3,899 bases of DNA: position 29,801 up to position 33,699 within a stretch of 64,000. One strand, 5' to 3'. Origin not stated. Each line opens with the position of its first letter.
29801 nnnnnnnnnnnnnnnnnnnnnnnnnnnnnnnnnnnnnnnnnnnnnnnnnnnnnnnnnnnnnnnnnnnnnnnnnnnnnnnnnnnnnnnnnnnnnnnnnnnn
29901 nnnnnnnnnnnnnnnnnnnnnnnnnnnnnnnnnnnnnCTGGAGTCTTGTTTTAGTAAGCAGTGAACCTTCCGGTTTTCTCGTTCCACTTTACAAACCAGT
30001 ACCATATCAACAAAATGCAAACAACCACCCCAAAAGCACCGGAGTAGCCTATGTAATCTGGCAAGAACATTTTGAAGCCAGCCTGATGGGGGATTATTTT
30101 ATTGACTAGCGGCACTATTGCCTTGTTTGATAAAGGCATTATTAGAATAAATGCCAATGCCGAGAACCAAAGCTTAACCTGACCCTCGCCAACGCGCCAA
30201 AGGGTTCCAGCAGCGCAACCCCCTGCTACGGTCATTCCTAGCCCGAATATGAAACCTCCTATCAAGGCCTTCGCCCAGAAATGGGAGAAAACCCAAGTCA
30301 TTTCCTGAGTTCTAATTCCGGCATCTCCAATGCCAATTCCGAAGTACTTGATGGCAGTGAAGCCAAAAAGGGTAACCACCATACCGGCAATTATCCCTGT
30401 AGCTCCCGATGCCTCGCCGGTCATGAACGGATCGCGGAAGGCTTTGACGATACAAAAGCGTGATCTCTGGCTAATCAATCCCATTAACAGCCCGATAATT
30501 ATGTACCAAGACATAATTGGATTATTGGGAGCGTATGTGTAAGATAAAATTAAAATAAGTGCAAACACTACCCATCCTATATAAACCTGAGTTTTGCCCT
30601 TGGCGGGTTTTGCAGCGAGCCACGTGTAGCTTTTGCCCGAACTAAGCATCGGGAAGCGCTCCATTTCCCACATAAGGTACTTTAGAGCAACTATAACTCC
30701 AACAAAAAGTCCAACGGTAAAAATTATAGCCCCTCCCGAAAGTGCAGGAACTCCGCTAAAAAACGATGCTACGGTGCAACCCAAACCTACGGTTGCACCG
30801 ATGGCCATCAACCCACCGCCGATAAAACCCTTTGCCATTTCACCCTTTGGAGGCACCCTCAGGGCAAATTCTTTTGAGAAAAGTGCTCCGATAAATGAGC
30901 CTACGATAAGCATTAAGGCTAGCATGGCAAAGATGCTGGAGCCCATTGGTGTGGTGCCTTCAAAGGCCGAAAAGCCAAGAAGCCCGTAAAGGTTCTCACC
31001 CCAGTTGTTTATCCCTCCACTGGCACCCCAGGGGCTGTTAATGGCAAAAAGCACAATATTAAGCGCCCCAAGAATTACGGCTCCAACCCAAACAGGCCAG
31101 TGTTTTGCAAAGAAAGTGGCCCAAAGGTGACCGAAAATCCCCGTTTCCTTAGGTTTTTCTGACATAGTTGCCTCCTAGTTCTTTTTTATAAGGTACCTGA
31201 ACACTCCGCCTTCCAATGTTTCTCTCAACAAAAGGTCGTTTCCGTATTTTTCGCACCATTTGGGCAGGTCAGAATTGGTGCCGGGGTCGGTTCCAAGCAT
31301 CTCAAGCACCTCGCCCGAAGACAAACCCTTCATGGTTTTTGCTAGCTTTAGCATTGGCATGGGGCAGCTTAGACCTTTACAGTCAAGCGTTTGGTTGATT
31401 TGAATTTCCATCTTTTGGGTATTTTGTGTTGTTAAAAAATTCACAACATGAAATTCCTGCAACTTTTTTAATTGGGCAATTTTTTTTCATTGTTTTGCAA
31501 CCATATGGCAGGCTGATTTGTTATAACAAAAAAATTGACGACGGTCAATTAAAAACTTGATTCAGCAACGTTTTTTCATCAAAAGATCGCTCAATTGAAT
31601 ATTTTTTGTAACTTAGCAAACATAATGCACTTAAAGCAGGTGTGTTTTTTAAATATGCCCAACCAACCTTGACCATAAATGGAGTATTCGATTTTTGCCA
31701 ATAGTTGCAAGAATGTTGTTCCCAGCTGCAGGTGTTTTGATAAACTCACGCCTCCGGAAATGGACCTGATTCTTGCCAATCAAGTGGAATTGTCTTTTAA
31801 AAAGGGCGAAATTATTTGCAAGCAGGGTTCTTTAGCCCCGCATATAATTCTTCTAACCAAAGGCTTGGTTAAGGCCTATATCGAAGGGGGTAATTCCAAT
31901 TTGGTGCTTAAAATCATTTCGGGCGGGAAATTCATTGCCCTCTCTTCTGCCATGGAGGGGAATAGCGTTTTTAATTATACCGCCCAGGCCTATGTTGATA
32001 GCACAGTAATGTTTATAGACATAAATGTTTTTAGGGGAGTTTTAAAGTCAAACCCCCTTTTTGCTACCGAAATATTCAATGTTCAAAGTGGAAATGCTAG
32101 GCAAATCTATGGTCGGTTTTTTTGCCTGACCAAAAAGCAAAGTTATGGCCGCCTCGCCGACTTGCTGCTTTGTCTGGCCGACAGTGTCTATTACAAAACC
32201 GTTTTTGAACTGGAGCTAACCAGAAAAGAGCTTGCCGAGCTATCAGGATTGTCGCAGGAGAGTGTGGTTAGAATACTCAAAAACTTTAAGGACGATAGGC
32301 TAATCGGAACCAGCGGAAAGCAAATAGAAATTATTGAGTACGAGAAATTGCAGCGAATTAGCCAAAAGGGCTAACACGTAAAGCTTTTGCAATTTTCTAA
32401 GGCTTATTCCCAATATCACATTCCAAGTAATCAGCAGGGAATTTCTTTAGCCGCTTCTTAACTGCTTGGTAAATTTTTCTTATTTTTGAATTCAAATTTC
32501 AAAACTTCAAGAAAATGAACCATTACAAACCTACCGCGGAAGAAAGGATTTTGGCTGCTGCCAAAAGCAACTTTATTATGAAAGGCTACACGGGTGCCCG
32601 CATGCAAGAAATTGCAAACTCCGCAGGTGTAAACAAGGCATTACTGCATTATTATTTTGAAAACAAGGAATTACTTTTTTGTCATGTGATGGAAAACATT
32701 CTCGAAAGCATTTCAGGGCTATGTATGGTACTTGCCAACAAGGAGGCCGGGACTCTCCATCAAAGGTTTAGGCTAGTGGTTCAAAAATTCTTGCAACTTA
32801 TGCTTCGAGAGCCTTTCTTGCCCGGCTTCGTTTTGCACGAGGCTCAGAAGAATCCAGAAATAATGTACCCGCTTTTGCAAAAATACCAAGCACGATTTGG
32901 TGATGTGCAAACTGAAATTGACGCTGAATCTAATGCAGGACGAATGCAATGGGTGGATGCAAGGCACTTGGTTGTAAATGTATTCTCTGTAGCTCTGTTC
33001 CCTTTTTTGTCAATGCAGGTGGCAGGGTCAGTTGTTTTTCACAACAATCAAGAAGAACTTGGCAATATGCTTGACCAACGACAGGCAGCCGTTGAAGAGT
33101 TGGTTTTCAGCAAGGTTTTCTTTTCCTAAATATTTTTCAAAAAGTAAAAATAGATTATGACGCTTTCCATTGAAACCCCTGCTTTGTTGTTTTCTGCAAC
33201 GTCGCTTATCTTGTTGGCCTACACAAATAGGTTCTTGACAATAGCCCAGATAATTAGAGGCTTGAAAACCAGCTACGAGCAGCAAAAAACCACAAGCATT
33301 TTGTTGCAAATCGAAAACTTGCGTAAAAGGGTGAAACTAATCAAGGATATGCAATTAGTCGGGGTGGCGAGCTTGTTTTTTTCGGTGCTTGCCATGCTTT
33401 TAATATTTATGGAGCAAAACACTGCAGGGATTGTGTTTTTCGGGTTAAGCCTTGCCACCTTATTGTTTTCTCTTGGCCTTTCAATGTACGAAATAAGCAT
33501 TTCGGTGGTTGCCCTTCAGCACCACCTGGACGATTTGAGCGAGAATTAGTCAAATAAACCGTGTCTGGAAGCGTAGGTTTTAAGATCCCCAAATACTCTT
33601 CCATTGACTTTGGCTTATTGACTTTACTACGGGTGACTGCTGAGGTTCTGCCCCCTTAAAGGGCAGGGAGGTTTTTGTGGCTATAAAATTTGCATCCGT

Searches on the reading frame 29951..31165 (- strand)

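Call 6: search_protein_families(library=ncbifam, proteins=[window:29951-31165:-], max_evalue=0.001)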
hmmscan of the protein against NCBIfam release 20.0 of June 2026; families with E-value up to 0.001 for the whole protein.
window:29951-31165:- (404 aa): 4 families
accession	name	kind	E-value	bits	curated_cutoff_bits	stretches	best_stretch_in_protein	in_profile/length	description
NF033796.1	selen_YedE_FdhT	exception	5.8e-41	140.9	350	1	18-398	2-382/387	selenium metabolism membrane protein YedE/FdhT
NF052577.1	ThSTportTsuASprch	equivalog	2.1e-25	89.8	400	2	222-356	6-130/330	thiosulfate transporter TsuA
NF041049.1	thio_trans_TsuA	exception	5.6e-20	71.7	645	2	222-394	8-169/348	thiosulfate utilization transporter TsuA/YeeE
TIGR04112.1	seleno_YedE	equivalog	6.2e-12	45.3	200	1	86-331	58-290/337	YedE family putative selenium transporter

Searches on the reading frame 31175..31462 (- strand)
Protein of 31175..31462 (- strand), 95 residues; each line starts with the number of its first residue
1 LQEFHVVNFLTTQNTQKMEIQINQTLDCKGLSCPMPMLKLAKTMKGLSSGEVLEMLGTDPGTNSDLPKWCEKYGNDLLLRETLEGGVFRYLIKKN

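Call 20: search_protein_families(library=pfam, proteins=[window:31175-31462:-], max_evalue=0.01)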
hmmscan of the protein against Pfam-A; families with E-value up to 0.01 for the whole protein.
window:31175-31462:- (95 aa): 1 family
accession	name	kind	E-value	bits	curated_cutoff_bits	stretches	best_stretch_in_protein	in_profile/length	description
PF01206.22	TusA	-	1.8e-22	79.4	28.6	1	25-94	2-70/70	Sulfurtransferase TusA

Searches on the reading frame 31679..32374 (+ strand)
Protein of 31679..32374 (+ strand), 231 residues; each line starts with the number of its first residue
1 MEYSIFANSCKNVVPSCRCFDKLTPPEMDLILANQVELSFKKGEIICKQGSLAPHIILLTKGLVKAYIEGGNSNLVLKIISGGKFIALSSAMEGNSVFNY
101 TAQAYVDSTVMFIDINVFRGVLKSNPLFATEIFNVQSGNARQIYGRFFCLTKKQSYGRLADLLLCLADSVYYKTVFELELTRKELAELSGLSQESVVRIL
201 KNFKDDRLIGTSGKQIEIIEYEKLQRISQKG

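Call 20: search_protein_families(library=pfam, proteins=[window:31679-32374:+], max_evalue=0.01)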
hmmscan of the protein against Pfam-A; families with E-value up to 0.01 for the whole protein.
window:31679-32374:+ (231 aa): 5 families
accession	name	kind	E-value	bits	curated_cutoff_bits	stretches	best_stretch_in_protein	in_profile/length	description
PF13545.12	HTH_Crp_2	-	2.2e-15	56.8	27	1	157-227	1-70/70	Crp-like helix-turn-helix domain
PF00027.35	cNMP_binding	-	1.9e-12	47.4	27.5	1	38-125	2-89/89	Cyclic nucleotide-binding domain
PF00325.26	Crp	-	0.00012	22.1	21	1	178-209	1-32/32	Bacterial regulatory proteins, crp family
PF25213.1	HVO_A0261_N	-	0.0028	18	35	1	177-217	22-62/86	HVO_A0261 N-terminal domain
PF12802.13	MarR_2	-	0.0058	17.2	27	0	180-209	21-50/61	MarR family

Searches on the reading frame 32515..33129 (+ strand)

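Call 20: search_protein_families(library=pfam, proteins=[window:32515-33129:+], max_evalue=0.01)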
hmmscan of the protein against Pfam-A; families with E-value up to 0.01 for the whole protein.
window:32515-33129:+ (204 aa): 1 family
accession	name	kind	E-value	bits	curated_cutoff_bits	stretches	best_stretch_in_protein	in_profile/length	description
PF00440.29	TetR_N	-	2.9e-12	46.6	24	1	12-55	1-44/47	Bacterial regulatory proteins, tetR family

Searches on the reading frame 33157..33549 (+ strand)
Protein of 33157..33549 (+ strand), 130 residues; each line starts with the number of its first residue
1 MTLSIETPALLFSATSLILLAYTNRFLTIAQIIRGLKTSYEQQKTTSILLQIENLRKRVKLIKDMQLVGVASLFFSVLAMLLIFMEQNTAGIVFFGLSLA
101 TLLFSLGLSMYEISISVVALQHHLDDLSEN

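Call 20: search_protein_families(library=pfam, proteins=[window:33157-33549:+], max_evalue=0.01)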
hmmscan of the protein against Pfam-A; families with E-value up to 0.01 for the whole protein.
window:33157-33549:+ (130 aa): 1 family
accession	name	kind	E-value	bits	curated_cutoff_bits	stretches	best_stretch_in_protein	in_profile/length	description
PF11026.13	DUF2721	-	2e-33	115.5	28.3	1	7-121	3-128/129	Protein of unknown function (DUF2721)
